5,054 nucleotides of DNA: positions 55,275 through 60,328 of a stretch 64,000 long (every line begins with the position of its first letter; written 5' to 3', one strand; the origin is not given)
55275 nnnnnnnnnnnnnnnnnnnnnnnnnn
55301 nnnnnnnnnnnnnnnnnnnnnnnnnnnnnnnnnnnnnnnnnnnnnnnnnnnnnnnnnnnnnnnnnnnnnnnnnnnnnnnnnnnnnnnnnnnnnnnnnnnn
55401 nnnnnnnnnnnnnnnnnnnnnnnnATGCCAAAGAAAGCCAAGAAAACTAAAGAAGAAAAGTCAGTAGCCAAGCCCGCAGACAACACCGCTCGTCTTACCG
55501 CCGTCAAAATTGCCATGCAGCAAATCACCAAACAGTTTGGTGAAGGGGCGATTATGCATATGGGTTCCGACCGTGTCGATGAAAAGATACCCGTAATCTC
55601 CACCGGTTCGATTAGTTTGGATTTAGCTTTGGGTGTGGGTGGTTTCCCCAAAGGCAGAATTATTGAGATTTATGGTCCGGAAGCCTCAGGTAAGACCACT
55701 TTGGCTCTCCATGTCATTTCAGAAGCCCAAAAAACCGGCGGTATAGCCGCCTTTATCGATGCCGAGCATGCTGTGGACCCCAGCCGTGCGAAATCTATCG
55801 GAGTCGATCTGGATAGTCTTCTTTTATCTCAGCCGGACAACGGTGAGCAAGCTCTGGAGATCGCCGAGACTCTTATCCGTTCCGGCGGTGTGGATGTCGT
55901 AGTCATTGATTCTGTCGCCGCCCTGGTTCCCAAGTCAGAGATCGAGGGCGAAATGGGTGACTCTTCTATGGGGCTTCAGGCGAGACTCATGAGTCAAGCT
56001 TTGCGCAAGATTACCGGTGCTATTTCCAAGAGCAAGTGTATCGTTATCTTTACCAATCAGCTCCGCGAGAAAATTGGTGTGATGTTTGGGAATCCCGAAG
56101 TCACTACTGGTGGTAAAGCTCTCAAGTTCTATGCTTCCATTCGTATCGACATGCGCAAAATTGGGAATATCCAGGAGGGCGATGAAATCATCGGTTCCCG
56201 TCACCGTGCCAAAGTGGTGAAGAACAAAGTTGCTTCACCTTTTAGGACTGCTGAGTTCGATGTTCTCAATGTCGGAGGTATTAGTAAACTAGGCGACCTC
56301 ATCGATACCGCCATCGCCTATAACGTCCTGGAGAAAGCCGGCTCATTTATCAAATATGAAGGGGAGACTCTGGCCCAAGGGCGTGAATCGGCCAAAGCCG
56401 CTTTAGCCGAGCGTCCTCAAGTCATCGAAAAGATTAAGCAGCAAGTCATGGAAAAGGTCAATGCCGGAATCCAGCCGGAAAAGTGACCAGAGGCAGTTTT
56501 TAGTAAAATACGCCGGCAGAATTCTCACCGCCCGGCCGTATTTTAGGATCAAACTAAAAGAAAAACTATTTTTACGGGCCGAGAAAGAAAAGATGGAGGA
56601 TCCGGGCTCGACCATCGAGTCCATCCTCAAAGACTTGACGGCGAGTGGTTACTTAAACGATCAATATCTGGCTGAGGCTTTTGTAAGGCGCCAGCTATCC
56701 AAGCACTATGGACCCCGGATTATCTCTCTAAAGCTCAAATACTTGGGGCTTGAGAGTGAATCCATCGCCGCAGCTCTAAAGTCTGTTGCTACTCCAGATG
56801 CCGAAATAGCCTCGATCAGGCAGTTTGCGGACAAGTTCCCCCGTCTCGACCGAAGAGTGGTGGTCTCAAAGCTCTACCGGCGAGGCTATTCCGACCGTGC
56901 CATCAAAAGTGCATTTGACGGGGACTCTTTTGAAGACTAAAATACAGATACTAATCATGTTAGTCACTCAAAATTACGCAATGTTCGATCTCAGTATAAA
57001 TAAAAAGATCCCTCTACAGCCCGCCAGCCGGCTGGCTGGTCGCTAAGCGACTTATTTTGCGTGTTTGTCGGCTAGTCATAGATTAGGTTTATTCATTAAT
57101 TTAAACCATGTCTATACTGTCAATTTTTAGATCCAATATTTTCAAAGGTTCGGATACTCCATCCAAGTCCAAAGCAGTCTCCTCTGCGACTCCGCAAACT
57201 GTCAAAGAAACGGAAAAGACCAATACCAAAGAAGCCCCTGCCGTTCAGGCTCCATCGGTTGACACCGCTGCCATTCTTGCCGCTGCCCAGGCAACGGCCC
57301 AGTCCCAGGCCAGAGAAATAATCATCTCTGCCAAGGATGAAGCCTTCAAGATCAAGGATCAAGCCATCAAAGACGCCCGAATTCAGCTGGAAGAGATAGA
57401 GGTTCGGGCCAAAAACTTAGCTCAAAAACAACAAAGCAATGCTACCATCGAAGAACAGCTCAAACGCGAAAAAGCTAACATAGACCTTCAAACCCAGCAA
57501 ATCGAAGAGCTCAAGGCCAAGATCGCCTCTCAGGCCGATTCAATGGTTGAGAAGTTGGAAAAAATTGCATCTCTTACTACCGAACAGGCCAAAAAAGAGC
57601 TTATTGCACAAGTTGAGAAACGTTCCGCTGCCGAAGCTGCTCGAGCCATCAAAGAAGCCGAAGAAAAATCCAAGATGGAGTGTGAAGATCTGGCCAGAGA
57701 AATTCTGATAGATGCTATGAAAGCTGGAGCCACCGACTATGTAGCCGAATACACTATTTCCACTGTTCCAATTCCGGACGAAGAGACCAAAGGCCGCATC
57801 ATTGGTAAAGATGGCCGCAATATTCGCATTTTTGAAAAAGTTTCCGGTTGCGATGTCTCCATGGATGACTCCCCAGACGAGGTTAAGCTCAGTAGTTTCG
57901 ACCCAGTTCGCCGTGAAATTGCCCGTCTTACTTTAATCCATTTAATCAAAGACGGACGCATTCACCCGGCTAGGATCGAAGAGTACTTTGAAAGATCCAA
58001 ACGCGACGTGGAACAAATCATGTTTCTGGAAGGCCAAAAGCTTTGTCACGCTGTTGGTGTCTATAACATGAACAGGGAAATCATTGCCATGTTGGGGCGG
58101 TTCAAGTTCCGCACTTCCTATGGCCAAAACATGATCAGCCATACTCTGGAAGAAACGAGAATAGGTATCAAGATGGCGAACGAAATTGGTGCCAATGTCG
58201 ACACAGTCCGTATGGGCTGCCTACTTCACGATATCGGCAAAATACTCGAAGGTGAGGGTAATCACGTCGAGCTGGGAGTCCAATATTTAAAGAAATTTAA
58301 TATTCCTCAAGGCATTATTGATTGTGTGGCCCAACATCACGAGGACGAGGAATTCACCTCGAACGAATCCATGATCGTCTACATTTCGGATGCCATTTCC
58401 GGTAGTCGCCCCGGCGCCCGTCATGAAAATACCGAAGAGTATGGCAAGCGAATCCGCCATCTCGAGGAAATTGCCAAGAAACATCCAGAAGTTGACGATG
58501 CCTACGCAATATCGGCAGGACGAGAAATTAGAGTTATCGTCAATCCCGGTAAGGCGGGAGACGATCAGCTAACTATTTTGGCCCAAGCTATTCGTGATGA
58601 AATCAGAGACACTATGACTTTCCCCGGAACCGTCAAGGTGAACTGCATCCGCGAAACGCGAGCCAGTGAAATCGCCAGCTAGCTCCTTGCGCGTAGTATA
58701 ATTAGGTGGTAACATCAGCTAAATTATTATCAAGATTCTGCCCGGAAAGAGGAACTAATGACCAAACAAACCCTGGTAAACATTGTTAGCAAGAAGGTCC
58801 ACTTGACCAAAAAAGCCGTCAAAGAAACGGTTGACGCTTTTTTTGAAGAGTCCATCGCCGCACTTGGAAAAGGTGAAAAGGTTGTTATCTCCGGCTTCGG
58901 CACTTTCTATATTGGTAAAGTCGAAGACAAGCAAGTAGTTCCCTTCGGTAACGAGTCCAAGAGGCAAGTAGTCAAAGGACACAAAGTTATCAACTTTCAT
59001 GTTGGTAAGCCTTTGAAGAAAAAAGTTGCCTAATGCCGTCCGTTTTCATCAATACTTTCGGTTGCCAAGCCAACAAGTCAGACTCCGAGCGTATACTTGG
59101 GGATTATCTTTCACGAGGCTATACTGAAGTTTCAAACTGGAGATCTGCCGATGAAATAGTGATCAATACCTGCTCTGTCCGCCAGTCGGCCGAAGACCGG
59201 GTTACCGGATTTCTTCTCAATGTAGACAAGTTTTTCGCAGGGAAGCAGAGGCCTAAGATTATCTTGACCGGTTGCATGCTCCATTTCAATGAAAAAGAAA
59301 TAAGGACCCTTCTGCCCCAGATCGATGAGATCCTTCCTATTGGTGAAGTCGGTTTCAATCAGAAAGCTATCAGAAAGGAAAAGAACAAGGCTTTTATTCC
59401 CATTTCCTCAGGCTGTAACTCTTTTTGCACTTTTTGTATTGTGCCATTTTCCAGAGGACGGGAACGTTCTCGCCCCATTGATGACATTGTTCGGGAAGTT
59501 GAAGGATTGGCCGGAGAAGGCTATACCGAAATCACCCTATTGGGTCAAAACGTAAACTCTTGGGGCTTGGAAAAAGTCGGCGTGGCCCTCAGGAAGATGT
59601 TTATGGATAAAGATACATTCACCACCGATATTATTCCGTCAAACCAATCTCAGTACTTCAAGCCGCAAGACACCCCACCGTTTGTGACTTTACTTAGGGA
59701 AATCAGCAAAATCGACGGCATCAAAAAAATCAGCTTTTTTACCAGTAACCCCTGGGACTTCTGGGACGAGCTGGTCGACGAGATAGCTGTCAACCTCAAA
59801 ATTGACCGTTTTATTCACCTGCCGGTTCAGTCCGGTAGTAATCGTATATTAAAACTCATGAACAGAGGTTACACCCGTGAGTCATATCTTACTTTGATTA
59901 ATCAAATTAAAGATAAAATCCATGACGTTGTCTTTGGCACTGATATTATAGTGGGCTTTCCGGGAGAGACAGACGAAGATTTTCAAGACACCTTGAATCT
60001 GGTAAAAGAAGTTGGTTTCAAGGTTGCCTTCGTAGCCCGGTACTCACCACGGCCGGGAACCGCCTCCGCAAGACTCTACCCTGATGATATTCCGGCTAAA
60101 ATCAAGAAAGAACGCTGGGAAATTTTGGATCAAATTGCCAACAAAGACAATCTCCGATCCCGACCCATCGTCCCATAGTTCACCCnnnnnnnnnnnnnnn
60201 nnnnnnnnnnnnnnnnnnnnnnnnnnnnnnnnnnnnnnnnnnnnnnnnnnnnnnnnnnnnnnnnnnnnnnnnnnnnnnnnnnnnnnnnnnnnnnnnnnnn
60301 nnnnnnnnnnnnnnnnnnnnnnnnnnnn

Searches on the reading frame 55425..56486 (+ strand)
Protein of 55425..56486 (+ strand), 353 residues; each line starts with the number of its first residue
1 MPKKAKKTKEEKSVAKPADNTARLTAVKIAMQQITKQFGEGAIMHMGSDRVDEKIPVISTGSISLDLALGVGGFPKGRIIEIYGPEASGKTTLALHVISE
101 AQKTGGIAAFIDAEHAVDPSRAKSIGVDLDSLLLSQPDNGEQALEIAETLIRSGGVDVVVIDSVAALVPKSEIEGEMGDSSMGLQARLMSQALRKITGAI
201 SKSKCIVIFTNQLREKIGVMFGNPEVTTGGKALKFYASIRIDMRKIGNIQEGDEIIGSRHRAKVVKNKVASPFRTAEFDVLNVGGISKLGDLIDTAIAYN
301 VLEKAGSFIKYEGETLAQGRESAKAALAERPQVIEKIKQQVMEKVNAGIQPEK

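Call 35: search_protein_families(library=pfam, proteins=[window:55425-56486:+], max_evalue=0.01)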
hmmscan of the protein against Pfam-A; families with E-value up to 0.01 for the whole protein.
window:55425-56486:+ (353 aa): 11 families
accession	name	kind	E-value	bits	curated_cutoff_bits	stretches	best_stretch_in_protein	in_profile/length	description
PF00154.27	RecA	-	1.2e-130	435.1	27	1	26-287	2-262/262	recA bacterial DNA recombination protein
PF21096.2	RecA_C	-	1.1e-16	61.1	27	1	290-345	1-56/57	RecA C-terminal domain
PF08423.17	Rad51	-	7.5e-10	38.9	22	1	55-245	5-211/244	Rad51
PF06745.19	ATPase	-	1.8e-08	34.5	26.6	1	59-135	2-80/231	KaiC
PF01637.24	ATPase_2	-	3e-06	27.7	33.2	1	78-208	21-114/225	ATPase domain predominantly from Archaea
PF13481.12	AAA_25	-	9.5e-06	25.8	27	1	74-172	30-160/195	AAA domain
PF00004.35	AAA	-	0.0002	22.3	21.2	1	82-211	3-109/131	ATPase family associated with various cellular activities (AAA)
PF13479.12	AAA_24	-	0.00066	20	27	1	80-168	5-77/195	AAA domain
PF13401.12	AAA_22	-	0.0034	18.1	27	1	78-170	6-97/130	AAA domain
PF00005.33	ABC_tran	-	0.0088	17.1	25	0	74-114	8-48/137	ABC transporter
PF13191.12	AAA_16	-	0.0096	16.9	32.6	0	77-136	24-85/167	AAA ATPase domain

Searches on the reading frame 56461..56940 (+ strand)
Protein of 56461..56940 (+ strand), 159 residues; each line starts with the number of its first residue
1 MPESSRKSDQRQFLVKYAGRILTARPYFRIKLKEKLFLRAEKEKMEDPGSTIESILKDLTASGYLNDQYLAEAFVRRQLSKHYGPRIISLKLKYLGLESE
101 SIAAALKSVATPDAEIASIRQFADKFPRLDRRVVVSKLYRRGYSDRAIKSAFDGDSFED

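Call 35: search_protein_families(library=pfam, proteins=[window:56461-56940:+], max_evalue=0.01)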
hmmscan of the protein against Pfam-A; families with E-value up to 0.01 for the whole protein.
window:56461-56940:+ (159 aa): 1 family
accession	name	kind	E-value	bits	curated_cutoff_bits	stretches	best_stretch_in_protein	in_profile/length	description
PF02631.22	RecX_HTH2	-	3.3e-08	34.1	26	1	66-106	1-42/42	RecX, second three-helix domain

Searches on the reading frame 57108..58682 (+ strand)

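Call 35: search_protein_families(library=pfam, proteins=[window:57108-58682:+], max_evalue=0.01)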
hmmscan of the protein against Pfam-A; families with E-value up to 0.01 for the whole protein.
window:57108-58682:+ (524 aa): 3 families
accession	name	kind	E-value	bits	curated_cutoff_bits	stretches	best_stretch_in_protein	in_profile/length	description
PF12072.13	RNase_Y_N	-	1.5e-16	60.9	32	1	50-211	33-201/201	RNase Y N-terminal region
PF01966.28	HD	-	2.3e-15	57.4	22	1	343-431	2-114/116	HD domain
PF00013.35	KH_1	-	7.6e-07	29.2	21.5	1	219-272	3-60/66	KH domain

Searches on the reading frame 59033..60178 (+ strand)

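Call 95: search_protein_families(library=pfam, proteins=[window:59033-60178:+], max_evalue=0.001)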
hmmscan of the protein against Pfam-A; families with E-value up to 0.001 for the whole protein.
window:59033-60178:+ (381 aa): 2 families
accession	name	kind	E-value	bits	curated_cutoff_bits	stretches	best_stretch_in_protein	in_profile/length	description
PF04055.27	Radical_SAM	-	1e-28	101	29.5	1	122-324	1-166/166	Radical SAM superfamily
PF00919.26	UPF0004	-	2.1e-21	76.2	27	1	4-100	2-96/98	Uncharacterized protein family UPF0004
